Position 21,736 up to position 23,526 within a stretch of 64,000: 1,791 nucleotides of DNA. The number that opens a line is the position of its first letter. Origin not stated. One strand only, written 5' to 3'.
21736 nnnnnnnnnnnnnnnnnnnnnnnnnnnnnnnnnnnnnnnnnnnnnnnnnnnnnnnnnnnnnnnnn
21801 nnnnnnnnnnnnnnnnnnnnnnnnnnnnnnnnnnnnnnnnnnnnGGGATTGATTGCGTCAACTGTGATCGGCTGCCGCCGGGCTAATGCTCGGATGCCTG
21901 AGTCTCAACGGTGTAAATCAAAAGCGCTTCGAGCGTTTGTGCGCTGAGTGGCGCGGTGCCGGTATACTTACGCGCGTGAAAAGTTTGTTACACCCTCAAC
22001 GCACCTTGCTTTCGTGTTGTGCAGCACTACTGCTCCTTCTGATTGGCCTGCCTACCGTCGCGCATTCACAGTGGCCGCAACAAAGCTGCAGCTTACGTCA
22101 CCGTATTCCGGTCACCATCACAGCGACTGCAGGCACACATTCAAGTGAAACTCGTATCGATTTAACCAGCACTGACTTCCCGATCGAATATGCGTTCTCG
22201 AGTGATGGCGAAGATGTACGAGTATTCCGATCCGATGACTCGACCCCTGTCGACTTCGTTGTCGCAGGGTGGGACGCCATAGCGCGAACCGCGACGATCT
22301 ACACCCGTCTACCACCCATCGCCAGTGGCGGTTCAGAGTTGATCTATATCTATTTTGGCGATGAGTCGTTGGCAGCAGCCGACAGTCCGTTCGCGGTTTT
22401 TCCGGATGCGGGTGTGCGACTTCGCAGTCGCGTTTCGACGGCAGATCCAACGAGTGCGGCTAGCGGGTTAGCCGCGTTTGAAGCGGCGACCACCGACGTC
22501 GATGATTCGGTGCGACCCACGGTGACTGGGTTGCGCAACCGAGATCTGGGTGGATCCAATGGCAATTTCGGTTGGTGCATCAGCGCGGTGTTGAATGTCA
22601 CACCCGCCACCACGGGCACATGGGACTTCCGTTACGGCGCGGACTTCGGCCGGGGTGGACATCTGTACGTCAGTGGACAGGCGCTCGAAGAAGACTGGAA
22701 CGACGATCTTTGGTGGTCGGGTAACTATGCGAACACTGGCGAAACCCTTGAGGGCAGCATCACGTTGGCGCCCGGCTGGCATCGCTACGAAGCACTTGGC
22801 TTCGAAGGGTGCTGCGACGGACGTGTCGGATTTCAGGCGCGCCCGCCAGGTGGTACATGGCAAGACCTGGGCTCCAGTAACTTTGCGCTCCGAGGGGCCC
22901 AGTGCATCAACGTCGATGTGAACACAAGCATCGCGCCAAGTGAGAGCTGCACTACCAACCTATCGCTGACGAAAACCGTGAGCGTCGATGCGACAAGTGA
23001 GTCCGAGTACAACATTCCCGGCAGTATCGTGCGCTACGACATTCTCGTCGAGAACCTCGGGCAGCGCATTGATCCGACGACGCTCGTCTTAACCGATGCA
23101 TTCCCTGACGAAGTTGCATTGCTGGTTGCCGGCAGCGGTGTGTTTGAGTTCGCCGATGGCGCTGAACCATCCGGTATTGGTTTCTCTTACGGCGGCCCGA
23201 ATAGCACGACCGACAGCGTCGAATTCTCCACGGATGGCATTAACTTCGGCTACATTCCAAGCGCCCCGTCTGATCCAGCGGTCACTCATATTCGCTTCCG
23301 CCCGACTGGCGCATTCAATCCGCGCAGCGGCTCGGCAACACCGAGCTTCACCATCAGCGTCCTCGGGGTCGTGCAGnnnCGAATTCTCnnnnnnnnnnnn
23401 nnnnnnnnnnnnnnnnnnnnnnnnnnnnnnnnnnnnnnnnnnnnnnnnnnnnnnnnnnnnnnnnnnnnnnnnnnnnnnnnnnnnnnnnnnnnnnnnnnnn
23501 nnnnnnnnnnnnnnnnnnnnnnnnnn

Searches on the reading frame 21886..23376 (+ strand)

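Call 13: search_protein_families(library=pfam, proteins=[window:21886-23376:+], max_evalue=0.00001)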
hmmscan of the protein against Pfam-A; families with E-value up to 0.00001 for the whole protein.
window:21886-23376:+ (497 aa): 1 family
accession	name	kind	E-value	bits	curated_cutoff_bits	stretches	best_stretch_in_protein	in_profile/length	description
PF10102.14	DUF2341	-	9.9e-09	36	23.4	1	107-172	1-65/84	Domain of unknown function (DUF2341)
